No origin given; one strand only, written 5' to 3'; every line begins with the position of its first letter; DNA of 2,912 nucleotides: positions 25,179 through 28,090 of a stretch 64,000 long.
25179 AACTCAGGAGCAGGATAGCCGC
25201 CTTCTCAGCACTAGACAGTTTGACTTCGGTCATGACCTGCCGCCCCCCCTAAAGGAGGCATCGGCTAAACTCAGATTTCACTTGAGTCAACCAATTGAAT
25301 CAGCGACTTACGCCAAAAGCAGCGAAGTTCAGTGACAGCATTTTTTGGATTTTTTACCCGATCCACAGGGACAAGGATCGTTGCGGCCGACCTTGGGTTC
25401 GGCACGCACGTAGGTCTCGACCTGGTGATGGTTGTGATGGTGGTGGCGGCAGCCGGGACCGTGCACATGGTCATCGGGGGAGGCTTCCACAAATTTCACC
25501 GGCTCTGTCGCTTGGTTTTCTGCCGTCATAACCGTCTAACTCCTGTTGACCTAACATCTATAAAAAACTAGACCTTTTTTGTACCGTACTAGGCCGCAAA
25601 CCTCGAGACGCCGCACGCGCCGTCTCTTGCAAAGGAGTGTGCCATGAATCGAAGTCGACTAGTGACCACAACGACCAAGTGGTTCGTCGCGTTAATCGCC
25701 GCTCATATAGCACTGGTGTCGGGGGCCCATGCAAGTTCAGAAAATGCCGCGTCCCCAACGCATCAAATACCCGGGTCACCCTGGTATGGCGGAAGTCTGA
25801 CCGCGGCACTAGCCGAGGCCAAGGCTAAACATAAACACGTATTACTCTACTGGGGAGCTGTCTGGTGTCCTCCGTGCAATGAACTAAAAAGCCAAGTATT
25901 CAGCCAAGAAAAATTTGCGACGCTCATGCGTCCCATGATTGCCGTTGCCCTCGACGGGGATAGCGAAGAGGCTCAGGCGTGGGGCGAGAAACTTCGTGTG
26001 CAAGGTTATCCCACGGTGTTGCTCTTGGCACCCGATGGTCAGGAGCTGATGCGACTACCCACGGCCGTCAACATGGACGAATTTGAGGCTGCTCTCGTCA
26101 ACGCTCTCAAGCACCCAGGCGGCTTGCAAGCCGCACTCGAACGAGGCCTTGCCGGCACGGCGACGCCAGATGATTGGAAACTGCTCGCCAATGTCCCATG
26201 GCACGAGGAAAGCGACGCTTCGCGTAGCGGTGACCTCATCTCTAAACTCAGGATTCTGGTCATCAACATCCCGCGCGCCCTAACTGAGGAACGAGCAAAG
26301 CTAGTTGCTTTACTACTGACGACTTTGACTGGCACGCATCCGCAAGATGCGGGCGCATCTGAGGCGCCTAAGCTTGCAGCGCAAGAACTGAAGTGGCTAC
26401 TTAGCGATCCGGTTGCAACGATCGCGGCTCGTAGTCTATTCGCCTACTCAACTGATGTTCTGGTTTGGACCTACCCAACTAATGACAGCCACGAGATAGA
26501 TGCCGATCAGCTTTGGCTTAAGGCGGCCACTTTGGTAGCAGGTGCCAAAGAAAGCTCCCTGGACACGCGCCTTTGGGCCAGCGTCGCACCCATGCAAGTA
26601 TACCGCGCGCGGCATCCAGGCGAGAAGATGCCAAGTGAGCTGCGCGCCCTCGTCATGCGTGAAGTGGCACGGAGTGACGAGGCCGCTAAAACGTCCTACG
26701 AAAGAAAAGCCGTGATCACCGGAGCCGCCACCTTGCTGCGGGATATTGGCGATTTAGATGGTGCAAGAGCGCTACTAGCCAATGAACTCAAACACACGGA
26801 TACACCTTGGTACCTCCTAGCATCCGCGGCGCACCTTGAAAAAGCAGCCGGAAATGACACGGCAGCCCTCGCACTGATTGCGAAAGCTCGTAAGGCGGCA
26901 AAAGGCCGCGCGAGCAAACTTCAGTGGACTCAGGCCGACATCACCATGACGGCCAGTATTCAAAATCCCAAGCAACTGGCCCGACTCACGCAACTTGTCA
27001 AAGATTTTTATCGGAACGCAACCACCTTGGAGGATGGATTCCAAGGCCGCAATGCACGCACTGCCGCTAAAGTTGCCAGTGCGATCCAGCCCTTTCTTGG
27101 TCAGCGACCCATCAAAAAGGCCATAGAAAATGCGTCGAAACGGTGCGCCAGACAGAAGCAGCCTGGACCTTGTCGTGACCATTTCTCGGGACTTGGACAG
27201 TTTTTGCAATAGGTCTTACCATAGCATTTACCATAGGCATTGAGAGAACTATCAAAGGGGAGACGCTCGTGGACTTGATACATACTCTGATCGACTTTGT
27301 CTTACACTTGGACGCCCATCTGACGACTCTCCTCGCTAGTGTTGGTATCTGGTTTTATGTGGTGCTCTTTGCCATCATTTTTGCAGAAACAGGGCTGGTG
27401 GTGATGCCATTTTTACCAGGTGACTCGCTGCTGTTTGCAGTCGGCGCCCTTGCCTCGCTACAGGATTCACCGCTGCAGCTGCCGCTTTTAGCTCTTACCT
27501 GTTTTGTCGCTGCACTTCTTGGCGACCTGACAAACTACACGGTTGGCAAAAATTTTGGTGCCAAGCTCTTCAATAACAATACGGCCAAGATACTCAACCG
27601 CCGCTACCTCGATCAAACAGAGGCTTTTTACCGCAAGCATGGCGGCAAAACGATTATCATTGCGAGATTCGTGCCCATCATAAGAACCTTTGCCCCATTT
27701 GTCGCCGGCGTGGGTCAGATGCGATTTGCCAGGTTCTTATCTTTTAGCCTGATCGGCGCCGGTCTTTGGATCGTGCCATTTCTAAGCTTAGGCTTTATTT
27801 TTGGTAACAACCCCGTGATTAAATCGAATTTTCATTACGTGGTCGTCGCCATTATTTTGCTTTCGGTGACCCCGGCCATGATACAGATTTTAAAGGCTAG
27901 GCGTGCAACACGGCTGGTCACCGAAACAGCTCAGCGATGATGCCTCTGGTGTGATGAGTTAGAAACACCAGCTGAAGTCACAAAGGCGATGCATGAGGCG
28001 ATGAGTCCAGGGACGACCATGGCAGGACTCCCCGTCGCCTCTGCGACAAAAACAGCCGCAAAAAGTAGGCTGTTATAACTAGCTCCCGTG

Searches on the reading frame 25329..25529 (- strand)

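Call 3: search_protein_families(library=pfam, proteins=[window:25329-25529:-], max_evalue=0.01)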
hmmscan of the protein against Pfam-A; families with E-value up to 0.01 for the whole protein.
window:25329-25529:- (66 aa): 1 family
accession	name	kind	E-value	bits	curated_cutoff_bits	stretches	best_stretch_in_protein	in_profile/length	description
PF02810.21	SEC-C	-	1.9e-08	34.4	20.4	1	49-65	1-17/19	SEC-C motif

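Call 4: search_protein_families(library=ncbifam, proteins=[window:25329-25529:-], max_evalue=0.01)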
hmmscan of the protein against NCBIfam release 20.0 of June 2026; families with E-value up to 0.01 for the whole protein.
window:25329-25529:- (66 aa): 7 families
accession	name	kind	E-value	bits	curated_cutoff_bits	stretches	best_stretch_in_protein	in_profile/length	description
NF004088.0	PRK05590.1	equivalog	6.4e-11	42.9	140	1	32-65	130-163/166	hypothetical protein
NF007704.0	PRK10396.1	equivalog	8.8e-11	42.2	149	1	31-65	185-219/221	hypothetical protein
NF002449.0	PRK01617.1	equivalog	1.8e-08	34.9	141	1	43-65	130-152/154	hypothetical protein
TIGR04102.1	SWIM_PBPRA1643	hypoth_equivalog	6e-08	33.1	68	1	39-65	81-107/108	PBPRA1643 family SWIM/SEC-C metal-binding motif protein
NF002592.0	PRK02250.1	equivalog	2.1e-06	27.9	158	1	38-65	140-166/167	hypothetical protein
NF001213.0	PRK00183.1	equivalog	2.2e-06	27.8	158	1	42-66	129-153/157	hypothetical protein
NF008970.0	PRK12318.1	equivalog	0.0085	15.4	267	0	47-65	1-19/291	methionyl aminopeptidase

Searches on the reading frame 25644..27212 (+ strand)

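Call 3: search_protein_families(library=pfam, proteins=[window:25644-27212:+], max_evalue=0.01)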
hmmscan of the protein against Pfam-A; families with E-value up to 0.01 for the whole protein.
window:25644-27212:+ (522 aa): 7 families
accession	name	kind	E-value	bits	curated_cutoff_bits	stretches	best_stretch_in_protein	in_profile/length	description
PF13899.12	Thioredoxin_7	-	1.4e-12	48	27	1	49-130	4-83/83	Thioredoxin-like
PF13098.12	Thioredoxin_2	-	4.9e-12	46.5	27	1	59-151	1-104/104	Thioredoxin-like domain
PF00085.26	Thioredoxin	-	1.9e-06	28.3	23.5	1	61-149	16-99/103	Thioredoxin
PF03190.21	Thioredox_DsbH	-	0.00055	20.4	27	1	53-106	27-81/163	Protein of unknown function, DUF255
PF13905.12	Thioredoxin_8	-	0.00072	20.3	27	0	64-109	2-49/94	Thioredoxin-like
PF08534.16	Redoxin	-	0.0047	17.2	26.6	0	57-128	24-92/148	Redoxin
PF00578.27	AhpC-TSA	-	0.0092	16.4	26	0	56-128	20-88/124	AhpC/TSA family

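Call 4: search_protein_families(library=ncbifam, proteins=[window:25644-27212:+], max_evalue=0.01)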
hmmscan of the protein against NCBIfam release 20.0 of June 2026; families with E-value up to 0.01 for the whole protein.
window:25644-27212:+ (522 aa): 5 families
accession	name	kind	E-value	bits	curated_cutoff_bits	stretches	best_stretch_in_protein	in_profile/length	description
NF001419.0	PRK00293.1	subfamily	1.4e-10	40.4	330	1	50-151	464-569/574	protein-disulfide reductase DsbD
NF045694.1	seleno_TsoB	exception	8.4e-10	37.3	805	1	27-138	439-553/572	rhodanese/DsbD fusion-like selenoprotein TsoB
NF043050.1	DisulfRedDsbH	equivalog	2.1e-05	24.7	190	1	40-138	36-145/166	disulfide reductase DsbH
TIGR01126.1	pdi_dom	equivalog_domain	0.00012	22.3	107.2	1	61-134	12-84/105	protein disulfide-isomerase domain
TIGR01068.1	thioredoxin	equivalog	0.00042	20.4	96.8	1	60-150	11-96/101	thioredoxin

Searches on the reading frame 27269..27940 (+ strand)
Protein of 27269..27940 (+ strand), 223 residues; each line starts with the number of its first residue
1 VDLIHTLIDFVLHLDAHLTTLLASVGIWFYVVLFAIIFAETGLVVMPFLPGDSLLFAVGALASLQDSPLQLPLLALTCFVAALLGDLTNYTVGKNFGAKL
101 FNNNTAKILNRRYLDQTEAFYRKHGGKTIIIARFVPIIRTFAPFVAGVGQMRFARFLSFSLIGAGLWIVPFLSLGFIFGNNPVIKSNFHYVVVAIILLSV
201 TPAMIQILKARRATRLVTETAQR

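Call 47: search_protein_families(library=pfam, proteins=[window:27269-27940:+], max_evalue=0.001)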
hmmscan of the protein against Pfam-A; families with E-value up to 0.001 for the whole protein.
window:27269-27940:+ (223 aa): 1 family
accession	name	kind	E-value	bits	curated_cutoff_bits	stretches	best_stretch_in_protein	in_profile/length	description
PF09335.16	VTT_dom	-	2e-19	70.7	33.9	1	49-175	1-121/123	VTT domain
